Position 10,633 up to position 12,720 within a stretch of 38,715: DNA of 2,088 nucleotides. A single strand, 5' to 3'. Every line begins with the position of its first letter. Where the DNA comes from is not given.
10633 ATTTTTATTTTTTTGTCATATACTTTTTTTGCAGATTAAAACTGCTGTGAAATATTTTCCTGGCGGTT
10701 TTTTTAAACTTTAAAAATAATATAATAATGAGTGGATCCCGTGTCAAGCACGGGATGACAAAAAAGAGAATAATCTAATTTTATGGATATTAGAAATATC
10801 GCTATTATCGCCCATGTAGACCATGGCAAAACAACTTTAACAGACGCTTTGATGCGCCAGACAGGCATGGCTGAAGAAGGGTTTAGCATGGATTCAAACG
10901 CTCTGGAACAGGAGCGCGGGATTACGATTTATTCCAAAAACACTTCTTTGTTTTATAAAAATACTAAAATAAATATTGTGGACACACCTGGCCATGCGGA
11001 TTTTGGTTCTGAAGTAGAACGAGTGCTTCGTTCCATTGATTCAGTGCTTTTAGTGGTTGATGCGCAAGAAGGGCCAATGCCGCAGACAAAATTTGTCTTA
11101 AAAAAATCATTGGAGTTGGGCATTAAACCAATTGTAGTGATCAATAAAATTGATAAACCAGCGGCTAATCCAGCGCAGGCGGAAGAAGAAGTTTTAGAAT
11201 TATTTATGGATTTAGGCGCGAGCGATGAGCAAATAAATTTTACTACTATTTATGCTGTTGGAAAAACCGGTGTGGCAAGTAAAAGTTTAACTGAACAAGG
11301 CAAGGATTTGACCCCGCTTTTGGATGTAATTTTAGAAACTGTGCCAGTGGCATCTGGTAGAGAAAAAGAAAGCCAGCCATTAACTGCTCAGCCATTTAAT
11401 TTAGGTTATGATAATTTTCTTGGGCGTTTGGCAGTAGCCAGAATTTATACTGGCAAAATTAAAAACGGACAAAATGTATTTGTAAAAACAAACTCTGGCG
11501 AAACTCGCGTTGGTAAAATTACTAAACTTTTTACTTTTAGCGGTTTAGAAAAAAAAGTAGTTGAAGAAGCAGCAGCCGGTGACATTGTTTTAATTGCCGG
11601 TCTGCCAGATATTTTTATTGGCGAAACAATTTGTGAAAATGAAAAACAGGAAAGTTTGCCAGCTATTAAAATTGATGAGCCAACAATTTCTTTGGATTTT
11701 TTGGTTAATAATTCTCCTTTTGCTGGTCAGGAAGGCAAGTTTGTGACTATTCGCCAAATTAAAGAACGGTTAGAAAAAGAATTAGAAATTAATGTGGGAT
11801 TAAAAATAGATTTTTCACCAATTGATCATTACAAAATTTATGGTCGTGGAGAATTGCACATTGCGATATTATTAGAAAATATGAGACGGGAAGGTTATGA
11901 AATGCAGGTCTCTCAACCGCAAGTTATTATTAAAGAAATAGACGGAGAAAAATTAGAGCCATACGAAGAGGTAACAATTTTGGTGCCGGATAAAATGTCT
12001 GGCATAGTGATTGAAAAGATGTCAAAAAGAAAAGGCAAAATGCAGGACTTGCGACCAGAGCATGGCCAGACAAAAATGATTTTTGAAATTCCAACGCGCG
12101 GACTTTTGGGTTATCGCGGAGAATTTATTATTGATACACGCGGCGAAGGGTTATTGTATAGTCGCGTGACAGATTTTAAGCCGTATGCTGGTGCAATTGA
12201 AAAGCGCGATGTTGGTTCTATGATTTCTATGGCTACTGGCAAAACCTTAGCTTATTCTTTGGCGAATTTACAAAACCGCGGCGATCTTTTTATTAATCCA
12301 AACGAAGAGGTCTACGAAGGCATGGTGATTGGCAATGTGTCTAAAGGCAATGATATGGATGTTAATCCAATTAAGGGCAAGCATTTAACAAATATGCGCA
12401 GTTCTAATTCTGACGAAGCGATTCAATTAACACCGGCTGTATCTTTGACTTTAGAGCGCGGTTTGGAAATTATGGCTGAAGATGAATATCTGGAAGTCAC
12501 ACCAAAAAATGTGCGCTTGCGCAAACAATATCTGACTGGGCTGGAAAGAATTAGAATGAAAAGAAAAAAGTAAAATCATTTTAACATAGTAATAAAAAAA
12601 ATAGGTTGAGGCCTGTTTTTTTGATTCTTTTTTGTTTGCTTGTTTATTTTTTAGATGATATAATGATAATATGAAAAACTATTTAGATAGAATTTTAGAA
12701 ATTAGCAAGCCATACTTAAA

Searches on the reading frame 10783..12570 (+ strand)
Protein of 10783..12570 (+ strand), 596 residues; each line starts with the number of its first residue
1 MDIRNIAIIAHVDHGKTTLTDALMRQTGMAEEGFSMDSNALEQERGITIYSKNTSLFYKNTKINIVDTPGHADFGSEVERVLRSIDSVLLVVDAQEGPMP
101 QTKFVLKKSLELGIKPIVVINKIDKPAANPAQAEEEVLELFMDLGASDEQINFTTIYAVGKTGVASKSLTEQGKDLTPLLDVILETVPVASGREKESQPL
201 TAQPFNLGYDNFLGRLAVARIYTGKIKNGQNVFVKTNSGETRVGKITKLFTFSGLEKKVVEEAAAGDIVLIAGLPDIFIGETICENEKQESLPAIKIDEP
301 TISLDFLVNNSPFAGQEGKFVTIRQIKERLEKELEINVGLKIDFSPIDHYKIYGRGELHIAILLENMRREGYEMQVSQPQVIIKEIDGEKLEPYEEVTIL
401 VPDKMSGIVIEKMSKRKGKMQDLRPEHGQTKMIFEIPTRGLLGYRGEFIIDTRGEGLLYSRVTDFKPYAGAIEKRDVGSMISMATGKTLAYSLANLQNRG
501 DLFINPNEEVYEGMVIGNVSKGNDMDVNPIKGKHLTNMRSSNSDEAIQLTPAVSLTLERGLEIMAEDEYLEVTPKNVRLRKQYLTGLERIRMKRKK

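Call 90: find_related_loci(query=window:10783-12570:+, collection=metagenome_contigs, flank=6000)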
Query window:10783-12570:+ (596 aa) in metagenome_contigs; peptide patterns used: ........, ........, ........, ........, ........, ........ (x = any residue, [..] = any of these).
450 stretches matched a pattern; 355 encode a relative of the query (tblastn E <= 1e-3); the best 80 are kept; 80 distinct loci.
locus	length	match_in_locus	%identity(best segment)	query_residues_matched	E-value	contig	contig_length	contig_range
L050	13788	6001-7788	90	1-596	0e+0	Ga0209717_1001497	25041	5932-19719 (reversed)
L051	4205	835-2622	72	1-596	0e+0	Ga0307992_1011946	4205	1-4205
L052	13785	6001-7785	73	1-596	0e+0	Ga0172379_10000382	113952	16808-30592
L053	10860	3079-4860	72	1-594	0e+0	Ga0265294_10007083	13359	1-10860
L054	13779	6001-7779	73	1-594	0e+0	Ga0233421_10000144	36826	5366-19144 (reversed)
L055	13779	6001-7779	73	1-594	0e+0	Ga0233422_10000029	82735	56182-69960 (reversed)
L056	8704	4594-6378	72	1-596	0e+0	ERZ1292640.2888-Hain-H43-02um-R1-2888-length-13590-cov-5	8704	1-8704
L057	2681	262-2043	72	1-594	0e+0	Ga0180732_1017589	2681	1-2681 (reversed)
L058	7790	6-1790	72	1-595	0e+0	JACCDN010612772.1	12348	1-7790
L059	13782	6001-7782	72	1-595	0e+0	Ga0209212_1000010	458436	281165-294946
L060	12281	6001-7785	73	1-596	0e+0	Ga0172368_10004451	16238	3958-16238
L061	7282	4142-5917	72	1-594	0e+0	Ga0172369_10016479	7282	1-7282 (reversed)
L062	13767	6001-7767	71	1-589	0e+0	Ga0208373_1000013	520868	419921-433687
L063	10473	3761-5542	71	1-595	0e+0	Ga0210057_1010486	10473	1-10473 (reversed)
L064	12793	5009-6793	70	1-596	0e+0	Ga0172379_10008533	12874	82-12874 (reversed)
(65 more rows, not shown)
